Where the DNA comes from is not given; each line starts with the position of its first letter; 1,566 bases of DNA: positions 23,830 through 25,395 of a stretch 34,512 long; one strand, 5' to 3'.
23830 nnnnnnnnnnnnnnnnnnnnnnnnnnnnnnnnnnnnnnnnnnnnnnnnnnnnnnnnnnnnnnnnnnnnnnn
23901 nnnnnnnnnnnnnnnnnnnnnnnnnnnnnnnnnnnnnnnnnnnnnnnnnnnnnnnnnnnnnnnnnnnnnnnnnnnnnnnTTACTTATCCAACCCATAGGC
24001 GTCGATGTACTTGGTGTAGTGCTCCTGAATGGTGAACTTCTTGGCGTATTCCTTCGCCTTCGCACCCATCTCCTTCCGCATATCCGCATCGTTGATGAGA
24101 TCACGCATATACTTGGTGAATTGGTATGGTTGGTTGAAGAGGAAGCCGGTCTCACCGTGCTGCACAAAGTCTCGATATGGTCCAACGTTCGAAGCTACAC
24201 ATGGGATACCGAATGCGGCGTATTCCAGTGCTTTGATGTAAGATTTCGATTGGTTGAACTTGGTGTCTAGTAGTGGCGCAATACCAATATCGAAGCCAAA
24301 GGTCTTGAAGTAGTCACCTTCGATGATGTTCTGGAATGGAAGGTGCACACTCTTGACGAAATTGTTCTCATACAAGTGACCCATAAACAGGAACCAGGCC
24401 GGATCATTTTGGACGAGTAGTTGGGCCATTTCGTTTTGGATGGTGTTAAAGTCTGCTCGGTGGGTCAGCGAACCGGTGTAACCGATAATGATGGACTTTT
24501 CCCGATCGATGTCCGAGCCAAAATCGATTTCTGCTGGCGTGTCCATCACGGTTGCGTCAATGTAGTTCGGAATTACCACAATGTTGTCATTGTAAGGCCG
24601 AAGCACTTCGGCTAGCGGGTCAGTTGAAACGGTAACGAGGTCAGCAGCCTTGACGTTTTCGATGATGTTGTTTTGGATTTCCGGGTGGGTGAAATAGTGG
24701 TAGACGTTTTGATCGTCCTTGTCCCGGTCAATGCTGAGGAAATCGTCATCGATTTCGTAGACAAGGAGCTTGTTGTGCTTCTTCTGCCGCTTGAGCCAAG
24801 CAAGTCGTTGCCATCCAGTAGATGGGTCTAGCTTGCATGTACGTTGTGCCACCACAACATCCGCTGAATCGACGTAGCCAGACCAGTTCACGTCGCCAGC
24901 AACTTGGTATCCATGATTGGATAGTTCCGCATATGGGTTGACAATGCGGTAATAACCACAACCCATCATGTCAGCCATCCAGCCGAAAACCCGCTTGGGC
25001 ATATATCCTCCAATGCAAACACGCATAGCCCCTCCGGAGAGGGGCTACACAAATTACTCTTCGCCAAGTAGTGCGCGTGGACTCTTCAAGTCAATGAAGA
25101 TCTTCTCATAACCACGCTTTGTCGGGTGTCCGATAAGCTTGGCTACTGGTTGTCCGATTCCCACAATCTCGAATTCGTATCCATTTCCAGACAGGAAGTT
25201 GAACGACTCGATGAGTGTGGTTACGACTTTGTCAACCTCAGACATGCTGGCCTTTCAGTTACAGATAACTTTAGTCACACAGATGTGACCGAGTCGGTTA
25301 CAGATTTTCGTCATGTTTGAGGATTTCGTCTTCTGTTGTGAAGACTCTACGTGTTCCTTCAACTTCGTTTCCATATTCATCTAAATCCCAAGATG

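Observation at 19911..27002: Phage-borne glycan biosynthesis operon of about 7 kb and ten co-oriented genes: processive synthase, four more glycosyltransferases and sugar-tailoring enzymes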

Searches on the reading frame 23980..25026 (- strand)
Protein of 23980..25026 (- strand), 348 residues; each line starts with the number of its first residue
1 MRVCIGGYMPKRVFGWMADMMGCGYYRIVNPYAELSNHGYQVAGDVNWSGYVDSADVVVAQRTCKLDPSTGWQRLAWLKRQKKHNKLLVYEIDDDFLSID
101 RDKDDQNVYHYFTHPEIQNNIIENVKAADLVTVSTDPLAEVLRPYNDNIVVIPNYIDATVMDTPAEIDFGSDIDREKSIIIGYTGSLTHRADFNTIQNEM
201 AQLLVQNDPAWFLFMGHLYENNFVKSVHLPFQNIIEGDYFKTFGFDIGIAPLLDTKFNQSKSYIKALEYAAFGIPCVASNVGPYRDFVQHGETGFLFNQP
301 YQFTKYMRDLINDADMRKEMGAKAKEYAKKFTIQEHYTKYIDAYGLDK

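Call 4: search_protein_families(library=pfam, proteins=[window:23980-25026:-], max_evalue=0.01)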
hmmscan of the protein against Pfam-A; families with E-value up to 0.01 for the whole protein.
window:23980-25026:- (348 aa): 3 families
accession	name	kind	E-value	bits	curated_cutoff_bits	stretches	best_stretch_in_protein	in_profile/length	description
PF00534.26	Glycos_transf_1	-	2.2e-13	50.6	26.4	1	264-326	107-171/172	Glycosyl transferases group 1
PF13692.12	Glyco_trans_1_4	-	2.2e-10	41.4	27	1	245-313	77-142/142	Glycosyl transferases group 1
PF13524.12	Glyco_trans_1_2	-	6.2e-05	23.4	25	1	258-332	59-134/144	Glycosyl transferase-like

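Call 5: search_protein_families(library=phrogs, proteins=[window:23980-25026:-], max_evalue=0.001)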
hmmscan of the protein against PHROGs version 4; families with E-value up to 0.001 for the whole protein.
window:23980-25026:- (348 aa): 1 family
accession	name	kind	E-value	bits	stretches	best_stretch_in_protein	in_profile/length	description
phrog_7162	-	moron, auxiliary metabolic gene and host takeover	1e-53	183.6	1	13-333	4-293/309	glycosyltransferase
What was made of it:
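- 23980..25026 (-): Module B: 348-aa soluble GT-B (GT4) glycosyltransferase. Pfam Glycos_transf_1 and PHROG 7162 (calls 4, 5).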

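Call 9: search_dna_similar(query=window:23980-25026:-, collection=phages, mode=protein, max_rows=30, max_evalue=0.001)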
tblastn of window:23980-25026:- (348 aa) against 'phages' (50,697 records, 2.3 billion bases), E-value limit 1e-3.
Records with a match: 146; places in all: 227; records where one place covers at least 80% of the query: 135.
Best place of each record, by identity: <60% 146.
By first word of the organism name: Escherichia 107; Klebsiella 10; Campylobacter 5; Streptomyces 4; Arthrobacter 4; Phapecoctavirus 3; Justusliebigvirus 3; Pseudomonas 1; Salmonella 1; uncultured 1; and 7 more.
By host as written in the record: Escherichia coli 29; Escherichia coli K-12 MG1655 18; - 14; Campylobacter jejuni 5; Escherichia sp. 5; Escherichia coli EC3.18 4; Escherichia coli K-12 4; Escherichia coli O177 3; and 48 more.
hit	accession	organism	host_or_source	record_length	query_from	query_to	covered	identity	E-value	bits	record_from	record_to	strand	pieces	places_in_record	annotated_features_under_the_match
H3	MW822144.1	Streptomyces phage KimJongPhill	Streptomyces mirabilis NRRL B-2400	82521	10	327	91%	36.1%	4e-50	185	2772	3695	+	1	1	6: glycosyltransferase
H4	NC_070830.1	Streptomyces phage KimJongPhill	Streptomyces mirabilis NRRL B-2400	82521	10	327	91%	36.1%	4e-50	185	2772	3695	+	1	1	6: glycosyltransferase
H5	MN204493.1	Streptomyces phage Zuko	Streptomyces griseofuscus ATCC 23916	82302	3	327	93%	34.0%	1e-49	184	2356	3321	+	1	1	5: glycosyltransferase | 4: UDP-glucose dehydrogenase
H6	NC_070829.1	Streptomyces phage Zuko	Streptomyces griseofuscus ATCC 23916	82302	3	327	93%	34.0%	1e-49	184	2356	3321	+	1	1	5: glycosyltransferase | 4: nucleotide-sugar epimerase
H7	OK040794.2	Arthrobacter phage Atuin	Arthrobacter globiformis NRRL B-2979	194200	12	344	96%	31.5%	1e-23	107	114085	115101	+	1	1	165: glycosyltransferase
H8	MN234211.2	Arthrobacter phage Mimi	Arthrobacter globiformis NRRL B-2979 SEA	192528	6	344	97%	26.0%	2e-16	87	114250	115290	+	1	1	173: glycosyltransferase | 172: hypothetical protein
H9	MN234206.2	Arthrobacter phage Racecar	Arthrobacter globiformis NRRL B-2979 SEA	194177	6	344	97%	25.8%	2e-16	87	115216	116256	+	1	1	174: glycosyltransferase | 173: hypothetical protein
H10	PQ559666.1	Arthrobacter phage Talia1610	Arthrobacter globiformis B-2979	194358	6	344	97%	25.8%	2e-16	87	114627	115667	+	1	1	174: glycosyltransferase | 173: hypothetical protein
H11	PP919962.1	Klebsiella phage KP2025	Klebsiella pneumoniae 12092025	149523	22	329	89%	27.9%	2e-16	86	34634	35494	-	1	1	putative disaccharide synthase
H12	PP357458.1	Klebsiella phage phi1_175008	Klebsiella pneumoniae 135080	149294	22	329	89%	27.2%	5e-16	85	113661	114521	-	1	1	hypothetical protein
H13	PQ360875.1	Klebsiella phage phi1_175008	Klebsiella pneumoniae 135080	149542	22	329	89%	27.2%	5e-16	85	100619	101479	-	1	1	glycosyltransferase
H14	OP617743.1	Klebsiella phage KP13-26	Klebsiella pneumoniae KP13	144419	22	329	89%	27.1%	6e-16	85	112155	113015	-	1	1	hypothetical protein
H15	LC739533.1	Escherichia phage phiWec179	Escherichia coli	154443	22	309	83%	28.7%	2e-12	74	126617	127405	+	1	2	hypothetical protein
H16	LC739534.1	Escherichia phage phiWec181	Escherichia coli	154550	22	309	83%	28.7%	2e-12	74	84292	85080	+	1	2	hypothetical protein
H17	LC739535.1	Escherichia phage phiWec186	Escherichia coli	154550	22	309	83%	28.7%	2e-12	74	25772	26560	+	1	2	hypothetical protein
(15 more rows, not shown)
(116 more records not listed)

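Call 11: get_annotated_region(hit=H5, flank=9000)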
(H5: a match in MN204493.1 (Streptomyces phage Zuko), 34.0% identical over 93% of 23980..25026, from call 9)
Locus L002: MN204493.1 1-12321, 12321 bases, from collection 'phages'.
description: Streptomyces phage Zuko, complete genome.
organism: Streptomyces phage Zuko (NCBI taxid 2601695)
taxonomy: Viruses; Duplodnaviria; Heunggongvirae; Uroviricota; Caudoviricetes; Zukovirus; Zukovirus zuko
host: Streptomyces griseofuscus ATCC 23916; source: soil; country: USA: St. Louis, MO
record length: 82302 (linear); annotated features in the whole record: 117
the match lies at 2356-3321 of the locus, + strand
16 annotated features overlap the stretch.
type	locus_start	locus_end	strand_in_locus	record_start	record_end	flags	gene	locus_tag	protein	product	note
CDS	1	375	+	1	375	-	1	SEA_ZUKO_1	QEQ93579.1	hypothetical protein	-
CDS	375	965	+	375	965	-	2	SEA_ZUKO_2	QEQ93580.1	membrane protein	-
CDS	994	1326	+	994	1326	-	3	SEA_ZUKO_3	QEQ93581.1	hypothetical protein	-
CDS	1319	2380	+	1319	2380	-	4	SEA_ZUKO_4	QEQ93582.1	UDP-glucose dehydrogenase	-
CDS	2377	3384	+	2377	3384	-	5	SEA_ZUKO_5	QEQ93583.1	glycosyltransferase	-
CDS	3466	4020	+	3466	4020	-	6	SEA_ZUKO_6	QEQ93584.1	helix-turn-helix DNA-binding domain protein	helix-turn-helix DNA binding domain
CDS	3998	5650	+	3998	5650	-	7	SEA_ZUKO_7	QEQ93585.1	terminase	-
CDS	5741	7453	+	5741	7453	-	8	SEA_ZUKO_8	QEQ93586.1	portal protein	-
CDS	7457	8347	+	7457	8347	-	9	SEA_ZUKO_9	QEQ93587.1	minor capsid protein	-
CDS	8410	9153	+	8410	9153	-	10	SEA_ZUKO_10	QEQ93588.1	hypothetical protein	-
CDS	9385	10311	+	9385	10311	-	11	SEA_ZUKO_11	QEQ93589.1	major capsid protein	-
CDS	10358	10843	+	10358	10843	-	12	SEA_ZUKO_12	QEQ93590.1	hypothetical protein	-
CDS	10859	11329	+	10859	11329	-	13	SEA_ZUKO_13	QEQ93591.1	head-to-tail adaptor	-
CDS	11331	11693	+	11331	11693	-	14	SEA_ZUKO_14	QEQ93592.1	head-to-tail stopper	-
CDS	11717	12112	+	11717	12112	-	15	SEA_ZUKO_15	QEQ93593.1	minor capsid protein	-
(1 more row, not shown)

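Call 17: search_protein_families(library=ncbifam, proteins=[window:23980-25026:-], max_evalue=0.001)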
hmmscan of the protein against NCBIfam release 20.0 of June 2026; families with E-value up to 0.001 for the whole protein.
window:23980-25026:- (348 aa): 9 families
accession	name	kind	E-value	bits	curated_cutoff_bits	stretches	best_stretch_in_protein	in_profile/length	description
TIGR04063.1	stp3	hypoth_equivalog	7.4e-12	44.8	442.05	1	262-342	307-390/397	TIGR04063 family PEP-CTERM/XrtA system glycosyltransferase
TIGR03999.1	thiol_BshA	equivalog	8e-11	41.5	273.7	1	264-344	287-370/375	N-acetyl-alpha-D-glucosaminyl L-malate synthase BshA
NF038229.1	Glyco4_Geo_Pelo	equivalog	2.1e-10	40.2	400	1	267-332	255-320/338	GPMC system family 4 glycosyltransferase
TIGR03449.1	mycothiol_MshA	equivalog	4.6e-10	38.9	462.5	1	264-344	318-400/406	D-inositol-3-phosphate glycosyltransferase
TIGR03088.1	stp2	hypoth_equivalog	8.5e-07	28.3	409.05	1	267-344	290-370/374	TIGR03088 family PEP-CTERM/XrtA system glycosyltransferase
NF041139.1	TreT_Thcocales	equivalog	8.1e-06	24.9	775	1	275-343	339-408/412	trehalose synthase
NF041876.1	EPS_EpsE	equivalog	2.1e-05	24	400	1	266-328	312-376/389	exopolysaccharide biosynthesis GT4 family glycosyltransferase EpsE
TIGR02149.1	glgA_Coryne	subfamily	6.4e-05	22.3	302.4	0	266-329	300-371/391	glycogen synthase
NF047676.1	TeichurnBiosyTuaH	equivalog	0.00015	20.7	550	1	115-330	146-370/384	teichuronic acid biosynthesis protein TuaH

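Call 55: find_related_loci(query=window:23980-25026:-, collection=viral_contigs, flank=8000)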
Query window:23980-25026:- (348 aa) in viral_contigs; peptide patterns used: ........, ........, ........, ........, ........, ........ (x = any residue, [..] = any of these).
7 stretches matched a pattern, but none encodes a relative of the query by tblastn (E <= 1e-3).
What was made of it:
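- Tried and rejected: A scan of IMG/VR with the GT4 alone found nothing (call 55).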

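Call 87: search_protein_families(library=padloc, proteins=[window:23980-25026:-], max_evalue=0.001)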
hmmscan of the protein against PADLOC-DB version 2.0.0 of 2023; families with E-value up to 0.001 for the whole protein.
window:23980-25026:- (348 aa): 1 family
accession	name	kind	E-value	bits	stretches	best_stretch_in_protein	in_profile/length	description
PDLC04674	PDC-M48B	-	0.00065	17.1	0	69-156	33-123/270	-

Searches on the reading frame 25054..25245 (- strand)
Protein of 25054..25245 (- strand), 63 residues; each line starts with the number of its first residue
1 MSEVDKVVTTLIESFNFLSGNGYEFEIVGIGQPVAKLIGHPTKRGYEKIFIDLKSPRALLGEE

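Call 4: search_protein_families(library=pfam, proteins=[window:25054-25245:-], max_evalue=0.01)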
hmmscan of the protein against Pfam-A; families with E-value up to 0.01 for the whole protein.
window:25054-25245:- (63 aa): 0 families

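Call 5: search_protein_families(library=phrogs, proteins=[window:25054-25245:-], max_evalue=0.001)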
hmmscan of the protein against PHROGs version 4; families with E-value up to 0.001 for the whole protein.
window:25054-25245:- (63 aa): 0 families

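Call 17: search_protein_families(library=ncbifam, proteins=[window:25054-25245:-], max_evalue=0.001)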
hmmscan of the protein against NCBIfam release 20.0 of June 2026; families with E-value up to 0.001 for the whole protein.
window:25054-25245:- (63 aa): 0 families

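Call 87: search_protein_families(library=padloc, proteins=[window:25054-25245:-], max_evalue=0.001)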
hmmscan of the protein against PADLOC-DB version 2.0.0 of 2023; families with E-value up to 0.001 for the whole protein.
window:25054-25245:- (63 aa): 0 families
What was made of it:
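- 25054..25245 (-): 63-aa soluble ORF of unknown role, flanked by the only two intergenic gaps of the train (52 and 27 nt). No family hit (calls 4, 5, 17, 87).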
